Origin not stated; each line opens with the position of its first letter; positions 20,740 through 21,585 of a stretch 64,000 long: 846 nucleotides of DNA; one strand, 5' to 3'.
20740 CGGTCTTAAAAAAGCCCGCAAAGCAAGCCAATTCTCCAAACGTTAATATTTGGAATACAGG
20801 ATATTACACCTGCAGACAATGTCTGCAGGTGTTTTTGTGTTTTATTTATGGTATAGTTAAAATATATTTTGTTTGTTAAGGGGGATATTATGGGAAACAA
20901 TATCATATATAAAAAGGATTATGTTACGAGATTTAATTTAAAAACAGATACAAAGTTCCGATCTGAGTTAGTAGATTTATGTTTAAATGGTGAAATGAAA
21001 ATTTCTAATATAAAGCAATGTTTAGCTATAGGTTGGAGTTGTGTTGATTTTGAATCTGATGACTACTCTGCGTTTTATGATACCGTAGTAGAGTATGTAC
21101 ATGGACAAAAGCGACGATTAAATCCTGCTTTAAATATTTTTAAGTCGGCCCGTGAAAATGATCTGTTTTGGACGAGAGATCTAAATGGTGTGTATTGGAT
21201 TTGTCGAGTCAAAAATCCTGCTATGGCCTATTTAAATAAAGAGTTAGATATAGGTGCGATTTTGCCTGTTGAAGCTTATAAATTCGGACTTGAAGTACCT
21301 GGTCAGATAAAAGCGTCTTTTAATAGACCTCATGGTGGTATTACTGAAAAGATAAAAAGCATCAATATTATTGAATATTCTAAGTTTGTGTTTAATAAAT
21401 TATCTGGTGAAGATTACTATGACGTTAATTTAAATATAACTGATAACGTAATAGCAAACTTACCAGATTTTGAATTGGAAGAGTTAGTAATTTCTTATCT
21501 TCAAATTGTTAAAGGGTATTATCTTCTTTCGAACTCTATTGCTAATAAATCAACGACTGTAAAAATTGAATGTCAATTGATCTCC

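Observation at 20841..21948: Single-gene AT-rich islet between rpsI and a crotonase gene encoding a protein with an Mrr-like nuclease C-terminus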

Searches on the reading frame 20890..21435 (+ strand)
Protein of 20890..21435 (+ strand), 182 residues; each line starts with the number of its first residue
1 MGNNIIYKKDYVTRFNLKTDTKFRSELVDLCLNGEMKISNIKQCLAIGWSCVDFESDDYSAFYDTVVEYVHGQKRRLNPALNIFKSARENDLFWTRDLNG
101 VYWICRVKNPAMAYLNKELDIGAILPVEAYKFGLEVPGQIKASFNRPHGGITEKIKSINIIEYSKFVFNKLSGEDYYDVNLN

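Call 73: predict_structure(alignment_id=A3)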
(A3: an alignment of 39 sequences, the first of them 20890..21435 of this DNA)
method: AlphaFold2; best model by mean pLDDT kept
length: 182 residues; sequences in the alignment: 39
mean_pLDDT: 92.8   pTM: 0.88
mean pLDDT of the five models: 92.8, 92.6, 92.3, 86.1, 84.8
residues with pLDDT >= 90: 156; 70-90: 19; 50-70: 3; < 50: 4
segments of 3 or more residues with pLDDT < 50: 1-4
pLDDT, mean of each block of 10 residues (from residue 1): 60 94 95 88 95 93 95 92 96 98 98 96 97 98 90 96 97 96 76
secondary structure, 60 per line:
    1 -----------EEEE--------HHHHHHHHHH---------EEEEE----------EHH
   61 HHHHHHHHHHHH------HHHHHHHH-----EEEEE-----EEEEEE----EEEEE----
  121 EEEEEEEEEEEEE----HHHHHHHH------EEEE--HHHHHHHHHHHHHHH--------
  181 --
elements in order: E12-15 H24-33 E43-47 H59-72 H79-86 E92-96 E102-107 E112-116 E121-133 H138-145 E152-155 H158-172
